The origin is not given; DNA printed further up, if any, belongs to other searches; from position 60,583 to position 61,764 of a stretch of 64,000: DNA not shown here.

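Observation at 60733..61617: GlnH-type solute-binding lipoprotein with swapped halves (apparent circular permutation)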

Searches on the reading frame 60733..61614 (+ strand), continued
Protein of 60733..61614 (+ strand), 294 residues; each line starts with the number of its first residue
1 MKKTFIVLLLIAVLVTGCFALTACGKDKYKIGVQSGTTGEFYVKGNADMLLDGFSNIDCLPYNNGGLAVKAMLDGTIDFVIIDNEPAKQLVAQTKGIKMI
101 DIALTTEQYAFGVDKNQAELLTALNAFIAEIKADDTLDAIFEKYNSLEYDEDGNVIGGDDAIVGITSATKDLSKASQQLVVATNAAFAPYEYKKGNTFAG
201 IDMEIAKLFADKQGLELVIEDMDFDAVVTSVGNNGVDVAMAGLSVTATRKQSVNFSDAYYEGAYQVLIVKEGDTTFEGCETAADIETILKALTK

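Call 36: fold_search(model_id=the predicted structure, library=pdb)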
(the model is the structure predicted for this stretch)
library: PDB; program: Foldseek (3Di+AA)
matches with E <= 10: 1641; with E <= 0.001: 565
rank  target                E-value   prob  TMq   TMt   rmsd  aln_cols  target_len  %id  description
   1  6czm_A                6.6e-08  1.00  0.34  0.31  11.5       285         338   12  Crystal structure of Medicago truncatula ATP-phosphoribosyltransferase in tense form (released 2018-08-15)
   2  6czl_C                9.6e-08  1.00  0.34  0.30  11.8       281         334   13  Crystal structure of Medicago truncatula ATP-phosphoribosyltransferase in relaxed form (released 2018-08-15)
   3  6czm_C                1.5e-07  1.00  0.35  0.32  10.3       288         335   12  Crystal structure of Medicago truncatula ATP-phosphoribosyltransferase in tense form (released 2018-08-15)
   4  6czl_A                1.7e-07  1.00  0.34  0.30  11.7       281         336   13  Crystal structure of Medicago truncatula ATP-phosphoribosyltransferase in relaxed form (released 2018-08-15)
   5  3glb_A                1.9e-07  1.00  0.35  0.45   8.5       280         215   15  Crystal structure of the effector binding domain of a CATM variant (R156H) (released 2009-05-19)
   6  5ub9_A                2.0e-07  1.00  0.29  0.35   9.7       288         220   11  Catalytic core domain of Adenosine triphosphate phosphoribosyltransferase from Campylobacter jejuni (released 2017-12-20)
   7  6fu7_C                2.6e-07  1.00  0.33  0.42   8.5       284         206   12  ATP phosphoribosyltransferase (HisZG ATPPRT) from Psychrobacter arcticus in complex with PRATP (released 2018-10-24)
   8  7v5v_B                3.1e-07  1.00  0.38  0.51   8.3       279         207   10  LysR family transcriptional regulator RipR from Salmonella Typhimurium (released 2022-08-24)
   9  6dzx_B                4.3e-07  1.00  0.36  0.42   8.2       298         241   10  Crystal structure of the N. meningitides methionine-binding protein in its D-methionine bound conformation. (released 2019-07-10)
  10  3glb_D                4.9e-07  1.00  0.37  0.47   8.8       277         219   15  Crystal structure of the effector binding domain of a CATM variant (R156H) (released 2009-05-19)
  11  4got                  4.9e-07  1.00  0.37  0.42   7.7       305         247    8  Crystal structure of a putative methionine-binding lipoprotein (BSU32730) from Bacillus subtilis subsp. subtilis str. 16 (released 2012-10-10)
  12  2f7b                  5.2e-07  1.00  0.37  0.47   9.4       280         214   12  CatM effector binding domain (released 2006-10-31)
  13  3glb_B                5.2e-07  1.00  0.37  0.47   8.5       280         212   15  Crystal structure of the effector binding domain of a CATM variant (R156H) (released 2009-05-19)
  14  9a59_B                5.9e-07  1.00  0.38  0.40   8.6       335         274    9  Integrative model of MLEN-METQ by crosslinking MS and deep learning (released 2024-09-18)
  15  2f6p_A                5.9e-07  1.00  0.35  0.44  10.8       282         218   13  BenM effector binding domain- SeMet derivative (released 2006-10-31)
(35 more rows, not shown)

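Call 38: list_cluster_members(proteins=[P0217, P0263, P0233, P0261, P0179, P0167, P0123, P0140, P0231, window:60733-61614:+])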
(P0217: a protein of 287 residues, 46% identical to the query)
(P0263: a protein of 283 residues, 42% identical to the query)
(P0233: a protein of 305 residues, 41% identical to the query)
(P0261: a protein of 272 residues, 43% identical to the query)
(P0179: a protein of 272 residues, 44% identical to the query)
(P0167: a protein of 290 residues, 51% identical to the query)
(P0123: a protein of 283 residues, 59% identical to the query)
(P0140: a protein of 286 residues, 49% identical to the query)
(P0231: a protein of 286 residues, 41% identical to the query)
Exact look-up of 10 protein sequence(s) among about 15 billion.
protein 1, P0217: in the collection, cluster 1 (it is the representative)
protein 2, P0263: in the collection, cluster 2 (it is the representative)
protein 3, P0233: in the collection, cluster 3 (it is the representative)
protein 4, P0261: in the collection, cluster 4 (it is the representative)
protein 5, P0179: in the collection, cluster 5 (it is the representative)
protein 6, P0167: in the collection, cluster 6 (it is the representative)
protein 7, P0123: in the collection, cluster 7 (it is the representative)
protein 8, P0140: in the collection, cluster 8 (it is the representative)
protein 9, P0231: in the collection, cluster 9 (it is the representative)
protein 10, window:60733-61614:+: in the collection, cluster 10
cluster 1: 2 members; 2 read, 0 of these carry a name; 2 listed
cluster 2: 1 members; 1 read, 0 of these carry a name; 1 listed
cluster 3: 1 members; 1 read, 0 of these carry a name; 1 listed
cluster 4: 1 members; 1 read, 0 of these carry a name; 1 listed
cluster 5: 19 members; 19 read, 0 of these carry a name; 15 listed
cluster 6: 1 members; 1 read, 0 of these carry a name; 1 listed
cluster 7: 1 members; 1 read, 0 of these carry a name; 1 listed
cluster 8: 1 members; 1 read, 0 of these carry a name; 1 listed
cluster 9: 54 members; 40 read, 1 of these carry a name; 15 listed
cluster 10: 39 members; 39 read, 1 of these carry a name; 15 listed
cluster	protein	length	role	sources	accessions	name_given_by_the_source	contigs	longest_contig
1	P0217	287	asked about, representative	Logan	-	-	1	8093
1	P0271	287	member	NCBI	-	-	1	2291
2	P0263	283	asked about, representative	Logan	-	-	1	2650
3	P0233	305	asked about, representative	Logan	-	-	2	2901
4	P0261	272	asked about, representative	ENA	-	-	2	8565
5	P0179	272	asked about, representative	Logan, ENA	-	-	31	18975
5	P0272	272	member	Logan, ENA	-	-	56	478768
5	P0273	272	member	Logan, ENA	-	-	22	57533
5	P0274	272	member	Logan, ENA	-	-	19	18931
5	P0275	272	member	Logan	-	-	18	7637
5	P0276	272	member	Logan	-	-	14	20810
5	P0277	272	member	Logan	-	-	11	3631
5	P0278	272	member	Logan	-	-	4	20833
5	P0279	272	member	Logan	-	-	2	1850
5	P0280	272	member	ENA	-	-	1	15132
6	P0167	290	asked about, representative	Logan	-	-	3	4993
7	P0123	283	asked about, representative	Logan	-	-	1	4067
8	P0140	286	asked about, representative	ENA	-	-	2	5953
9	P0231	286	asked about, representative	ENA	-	-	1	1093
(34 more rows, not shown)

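Call 47: find_homologous_proteins(query=P0217, max_evalue=1e-20)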
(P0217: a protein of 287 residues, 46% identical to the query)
Query P0217 (287 aa): 3668 proteins with E <= 1e-20 among 8000 candidates; the best 120 are listed.
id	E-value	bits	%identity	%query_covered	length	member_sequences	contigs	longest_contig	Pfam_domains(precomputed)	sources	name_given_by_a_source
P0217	7.2e-184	627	100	100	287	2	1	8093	PF00497.26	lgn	-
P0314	1.8e-122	426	68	100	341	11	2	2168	PF00497.26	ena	-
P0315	1.8e-90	321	68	58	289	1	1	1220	PF00497.26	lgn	-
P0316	4.7e-89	316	65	60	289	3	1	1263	PF00497.26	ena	-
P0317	1.9e-88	314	65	60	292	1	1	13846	PF00497.26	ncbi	-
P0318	2.0e-88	314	64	60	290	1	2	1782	PF00497.26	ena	-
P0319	7.0e-88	313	67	58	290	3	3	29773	PF00497.26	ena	-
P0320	1.2e-87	312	66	53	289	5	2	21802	PF00497.26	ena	-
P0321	1.9e-87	311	65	53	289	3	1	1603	PF00497.26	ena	-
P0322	2.4e-86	308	64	58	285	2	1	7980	PF00497.26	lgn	-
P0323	3.2e-86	307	64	60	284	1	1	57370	PF00497.26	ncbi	-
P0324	3.2e-86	307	66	58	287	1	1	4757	PF00497.26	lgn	-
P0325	4.4e-86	307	66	58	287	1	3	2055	PF00497.26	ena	-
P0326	1.0e-85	305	66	58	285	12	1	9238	PF00497.26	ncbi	-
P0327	2.1e-85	304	65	58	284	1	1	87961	PF00497.26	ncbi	-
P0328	3.8e-85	304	62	58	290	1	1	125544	PF00497.26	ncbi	-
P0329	1.6e-84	302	61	58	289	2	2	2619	PF00497.26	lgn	-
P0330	1.6e-83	298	61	60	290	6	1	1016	PF00497.26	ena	-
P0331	1.6e-83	298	61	58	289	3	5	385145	PF00497.26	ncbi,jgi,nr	ncbi:MAG: transporter substrate-binding domain-containing protein [Clostridiales bacterium]|nr:trans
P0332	9.0e-83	296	60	60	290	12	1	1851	PF00497.26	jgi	jgi:polar amino acid transport system substrate-binding protein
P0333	1.6e-82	295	61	60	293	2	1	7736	PF00497.26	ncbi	-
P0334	1.9e-82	295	64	58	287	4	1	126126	PF00497.26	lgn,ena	-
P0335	3.2e-82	294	60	60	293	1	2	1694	PF00497.26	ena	-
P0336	3.3e-82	294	60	60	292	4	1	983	PF00497.26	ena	-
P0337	6.2e-82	293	60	60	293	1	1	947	PF00497.26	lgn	-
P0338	1.2e-81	292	60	60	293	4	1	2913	PF00497.26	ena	-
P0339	1.4e-81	292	60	60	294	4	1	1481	PF00497.26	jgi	-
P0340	1.5e-81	292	63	58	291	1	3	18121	PF00497.26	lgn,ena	-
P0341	3.6e-81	291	62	58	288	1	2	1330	PF00497.26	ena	-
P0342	5.6e-81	290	59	60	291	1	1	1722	PF00497.26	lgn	-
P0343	1.2e-80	289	64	58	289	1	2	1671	PF00497.26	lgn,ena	-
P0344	1.7e-80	288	58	60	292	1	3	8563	PF00497.26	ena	-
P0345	2.5e-80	288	60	58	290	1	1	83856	PF00497.26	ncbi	-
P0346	3.0e-80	288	59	60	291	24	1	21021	PF00497.26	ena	-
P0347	6.6e-80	286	58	60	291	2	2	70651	PF00497.26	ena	-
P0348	1.4e-79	285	57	60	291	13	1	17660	PF00497.26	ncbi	-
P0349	1.7e-79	285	58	60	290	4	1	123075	PF00497.26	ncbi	-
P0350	4.2e-79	284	59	58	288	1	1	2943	PF00497.26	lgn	-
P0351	1.4e-78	282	57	60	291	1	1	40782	PF00497.26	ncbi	-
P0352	8.4e-78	280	59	60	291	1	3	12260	PF00497.26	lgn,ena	-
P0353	2.0e-76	275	60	58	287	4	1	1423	PF00497.26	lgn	-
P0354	4.1e-76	274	58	58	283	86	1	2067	PF00497.26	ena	-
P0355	4.5e-76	274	60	58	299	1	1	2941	PF00497.26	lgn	-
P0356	1.1e-75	273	60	58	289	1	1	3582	PF00497.26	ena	-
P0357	1.2e-75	272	59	58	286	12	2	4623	PF00497.26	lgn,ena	-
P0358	1.2e-75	272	60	58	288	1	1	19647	PF00497.26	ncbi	-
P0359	2.0e-75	272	57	58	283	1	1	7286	PF00497.26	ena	-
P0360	3.0e-75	271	58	58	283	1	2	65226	PF00497.26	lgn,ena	-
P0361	4.0e-75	271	59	58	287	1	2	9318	PF00497.26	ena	-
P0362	5.2e-75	270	56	58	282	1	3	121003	PF00497.26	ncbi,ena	-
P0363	5.3e-75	270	59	58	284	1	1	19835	PF00497.26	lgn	-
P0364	8.9e-75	270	57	58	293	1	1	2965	PF00497.26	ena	-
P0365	9.4e-75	270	57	58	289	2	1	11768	PF00497.26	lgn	-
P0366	9.6e-75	269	57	58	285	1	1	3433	PF00497.26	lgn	-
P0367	1.0e-74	269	59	58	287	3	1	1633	PF00497.26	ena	-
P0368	1.0e-74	269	57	58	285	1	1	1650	PF00497.26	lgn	-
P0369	1.2e-74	269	58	58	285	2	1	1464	PF00497.26,PF10613.15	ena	-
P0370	1.4e-74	269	59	58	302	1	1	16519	PF00497.26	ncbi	-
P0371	1.5e-74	269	60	58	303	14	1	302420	PF00497.26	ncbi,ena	-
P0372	1.7e-74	269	56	58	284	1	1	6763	PF00497.26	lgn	-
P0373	2.1e-74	268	60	58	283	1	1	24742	PF00497.26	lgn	-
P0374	2.1e-74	268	57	58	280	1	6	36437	PF00497.26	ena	-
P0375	2.5e-74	268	59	58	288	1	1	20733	PF00497.26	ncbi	-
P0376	2.6e-74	268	61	58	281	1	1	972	PF00497.26,PF10613.15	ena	-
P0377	2.6e-74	268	59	58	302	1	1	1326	PF00497.26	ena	-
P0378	2.6e-74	268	57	58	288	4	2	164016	PF00497.26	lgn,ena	-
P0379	3.4e-74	268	60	58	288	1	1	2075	PF00497.26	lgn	-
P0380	3.4e-74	268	59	58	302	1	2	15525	PF00497.26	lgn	-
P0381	3.4e-74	268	56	58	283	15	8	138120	PF00497.26,PF10613.15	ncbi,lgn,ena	-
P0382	3.5e-74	268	58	58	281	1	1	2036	PF00497.26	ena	-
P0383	4.0e-74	267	55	58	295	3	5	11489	PF00497.26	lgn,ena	-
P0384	4.1e-74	267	60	58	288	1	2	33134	PF00497.26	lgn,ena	-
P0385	4.9e-74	267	59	58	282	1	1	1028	PF00497.26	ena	-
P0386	5.4e-74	267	56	58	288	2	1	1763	PF00497.26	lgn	-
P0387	5.7e-74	267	57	58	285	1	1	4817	PF00497.26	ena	-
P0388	6.4e-74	267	59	58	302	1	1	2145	PF00497.26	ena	-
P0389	7.1e-74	267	58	58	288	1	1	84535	PF00497.26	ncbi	-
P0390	7.8e-74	267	59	58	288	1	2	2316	PF00497.26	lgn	-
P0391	8.3e-74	266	60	58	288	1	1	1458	PF00497.26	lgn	-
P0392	8.7e-74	266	59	58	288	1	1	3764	PF00497.26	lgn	-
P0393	9.1e-74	266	60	58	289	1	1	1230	PF00497.26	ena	-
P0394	9.3e-74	266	60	58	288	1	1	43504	PF00497.26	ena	-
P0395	1.0e-73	266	60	58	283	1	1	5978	PF00497.26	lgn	-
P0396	1.2e-73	266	57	58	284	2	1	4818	PF00497.26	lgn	-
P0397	1.3e-73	266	59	58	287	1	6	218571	PF00497.26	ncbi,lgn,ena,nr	ncbi:MAG: transporter substrate-binding domain-containing protein [Clostridia bacterium]|nr:transpor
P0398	1.3e-73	266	60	58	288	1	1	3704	PF00497.26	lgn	-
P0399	1.3e-73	266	60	58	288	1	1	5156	PF00497.26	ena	-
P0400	1.3e-73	266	55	58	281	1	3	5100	PF00497.26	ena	-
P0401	1.3e-73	266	60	58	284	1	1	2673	PF00497.26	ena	-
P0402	1.5e-73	266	58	58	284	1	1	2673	PF00497.26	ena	-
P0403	1.5e-73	266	59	58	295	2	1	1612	PF00497.26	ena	-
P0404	1.6e-73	266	59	58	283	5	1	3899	PF00497.26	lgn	-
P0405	1.6e-73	265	60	58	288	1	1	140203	PF00497.26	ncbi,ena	-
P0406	1.8e-73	265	57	58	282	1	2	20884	PF00497.26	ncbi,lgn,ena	-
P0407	1.8e-73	265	59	58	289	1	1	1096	PF00497.26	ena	-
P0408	1.8e-73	265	60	58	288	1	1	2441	PF00497.26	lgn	-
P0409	2.1e-73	265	59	58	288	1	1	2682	PF00497.26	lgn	-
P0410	2.1e-73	265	61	58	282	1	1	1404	PF00497.26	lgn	-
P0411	2.2e-73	265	58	58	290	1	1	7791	PF00497.26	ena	-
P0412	2.2e-73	265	57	58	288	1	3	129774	PF00497.26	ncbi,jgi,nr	ncbi:MAG: transporter substrate-binding domain-containing protein [Ruminococcaceae bacterium]|nr:tra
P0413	2.3e-73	265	60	58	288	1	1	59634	PF00497.26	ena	-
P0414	2.4e-73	265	58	58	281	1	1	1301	PF00497.26,PF10613.15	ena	-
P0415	2.7e-73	265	60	58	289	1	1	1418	PF00497.26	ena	-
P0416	2.9e-73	265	56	58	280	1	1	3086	PF00497.26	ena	-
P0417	3.8e-73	264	57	58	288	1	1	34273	PF00497.26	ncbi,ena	-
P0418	4.1e-73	264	56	58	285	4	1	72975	PF00497.26,PF10613.15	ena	-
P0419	4.3e-73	264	57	58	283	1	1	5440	PF00497.26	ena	-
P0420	4.4e-73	264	56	58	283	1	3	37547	PF00497.26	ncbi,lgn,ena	-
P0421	4.5e-73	264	60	58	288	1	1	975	PF00497.26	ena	-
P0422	4.7e-73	264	54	59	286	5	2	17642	PF00497.26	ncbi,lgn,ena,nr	ncbi:MAG TPA: amino acid ABC transporter substrate-binding protein [Clostridiales bacterium]|nr:amin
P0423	4.7e-73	264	57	58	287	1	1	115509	PF00497.26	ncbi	-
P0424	5.1e-73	264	60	58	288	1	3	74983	PF00497.26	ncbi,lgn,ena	-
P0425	5.1e-73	264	58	58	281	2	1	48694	PF00497.26,PF10613.15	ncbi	-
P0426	5.2e-73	264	56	58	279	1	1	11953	PF00497.26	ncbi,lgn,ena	-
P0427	5.4e-73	264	59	58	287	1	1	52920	PF00497.26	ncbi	-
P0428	6.4e-73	264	57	58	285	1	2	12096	PF00497.26,PF10613.15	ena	-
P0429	6.5e-73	263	58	58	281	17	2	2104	PF00497.26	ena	-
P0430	6.6e-73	263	57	58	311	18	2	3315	PF00497.26,PF10613.15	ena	-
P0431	6.9e-73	263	56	58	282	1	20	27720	PF00497.26,PF10613.15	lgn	-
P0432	7.5e-73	263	58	53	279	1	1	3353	PF00497.26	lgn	-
